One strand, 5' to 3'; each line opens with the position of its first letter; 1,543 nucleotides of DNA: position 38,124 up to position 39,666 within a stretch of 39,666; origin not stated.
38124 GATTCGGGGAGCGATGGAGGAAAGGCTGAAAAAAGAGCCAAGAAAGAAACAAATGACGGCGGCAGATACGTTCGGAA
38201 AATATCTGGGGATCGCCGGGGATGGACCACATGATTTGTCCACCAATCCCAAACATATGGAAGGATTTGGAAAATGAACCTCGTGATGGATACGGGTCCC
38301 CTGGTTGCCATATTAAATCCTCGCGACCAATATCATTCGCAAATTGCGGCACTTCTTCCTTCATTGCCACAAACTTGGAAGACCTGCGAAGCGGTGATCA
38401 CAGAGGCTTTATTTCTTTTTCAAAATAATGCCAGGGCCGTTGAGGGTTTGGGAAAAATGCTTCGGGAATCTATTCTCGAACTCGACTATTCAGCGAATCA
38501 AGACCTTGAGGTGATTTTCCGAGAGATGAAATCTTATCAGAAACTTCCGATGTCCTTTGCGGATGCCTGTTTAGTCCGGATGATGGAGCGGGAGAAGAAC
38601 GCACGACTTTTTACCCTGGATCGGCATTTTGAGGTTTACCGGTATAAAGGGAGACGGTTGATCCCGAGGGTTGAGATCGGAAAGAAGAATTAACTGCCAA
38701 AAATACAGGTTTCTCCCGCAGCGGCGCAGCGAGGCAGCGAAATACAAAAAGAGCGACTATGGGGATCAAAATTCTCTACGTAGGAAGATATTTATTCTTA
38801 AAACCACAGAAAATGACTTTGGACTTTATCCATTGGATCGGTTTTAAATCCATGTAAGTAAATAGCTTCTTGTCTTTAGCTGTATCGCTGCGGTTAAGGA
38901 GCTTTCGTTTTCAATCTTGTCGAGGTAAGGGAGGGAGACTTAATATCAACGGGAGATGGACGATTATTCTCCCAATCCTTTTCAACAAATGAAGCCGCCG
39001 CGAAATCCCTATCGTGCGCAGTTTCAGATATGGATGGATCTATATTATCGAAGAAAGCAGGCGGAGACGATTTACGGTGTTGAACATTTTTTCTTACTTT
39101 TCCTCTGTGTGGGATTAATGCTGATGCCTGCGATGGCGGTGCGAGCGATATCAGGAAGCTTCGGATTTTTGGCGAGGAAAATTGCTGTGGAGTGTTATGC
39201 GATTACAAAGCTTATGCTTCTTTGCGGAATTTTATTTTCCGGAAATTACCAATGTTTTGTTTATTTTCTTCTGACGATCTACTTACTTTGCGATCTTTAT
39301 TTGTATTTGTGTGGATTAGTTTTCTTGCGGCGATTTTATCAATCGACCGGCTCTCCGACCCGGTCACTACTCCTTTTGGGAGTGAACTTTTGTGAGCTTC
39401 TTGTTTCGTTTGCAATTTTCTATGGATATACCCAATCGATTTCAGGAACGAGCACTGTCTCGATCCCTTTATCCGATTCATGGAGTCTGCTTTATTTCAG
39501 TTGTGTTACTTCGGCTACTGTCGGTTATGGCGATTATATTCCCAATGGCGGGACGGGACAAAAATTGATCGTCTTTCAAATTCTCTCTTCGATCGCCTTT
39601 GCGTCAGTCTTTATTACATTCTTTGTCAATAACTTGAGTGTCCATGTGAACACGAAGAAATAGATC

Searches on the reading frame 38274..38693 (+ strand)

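Call 60: search_protein_families(library=pfam, proteins=[window:38274-38693:+], max_evalue=0.001)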
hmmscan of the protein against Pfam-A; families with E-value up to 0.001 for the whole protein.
window:38274-38693:+ (139 aa): 1 family
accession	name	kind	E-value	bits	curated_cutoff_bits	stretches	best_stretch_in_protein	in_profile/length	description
PF01850.27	PIN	-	0.00016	22.7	23.6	1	4-121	2-116/120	PIN domain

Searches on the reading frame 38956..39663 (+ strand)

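Call 60: search_protein_families(library=pfam, proteins=[window:38956-39663:+], max_evalue=0.001)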
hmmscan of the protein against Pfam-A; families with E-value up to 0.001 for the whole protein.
window:38956-39663:+ (235 aa): 1 family
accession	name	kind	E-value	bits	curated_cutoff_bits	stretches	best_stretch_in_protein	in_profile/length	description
PF07885.22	Ion_trans_2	-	1.4e-09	38.1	22.5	1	159-227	16-77/79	Ion channel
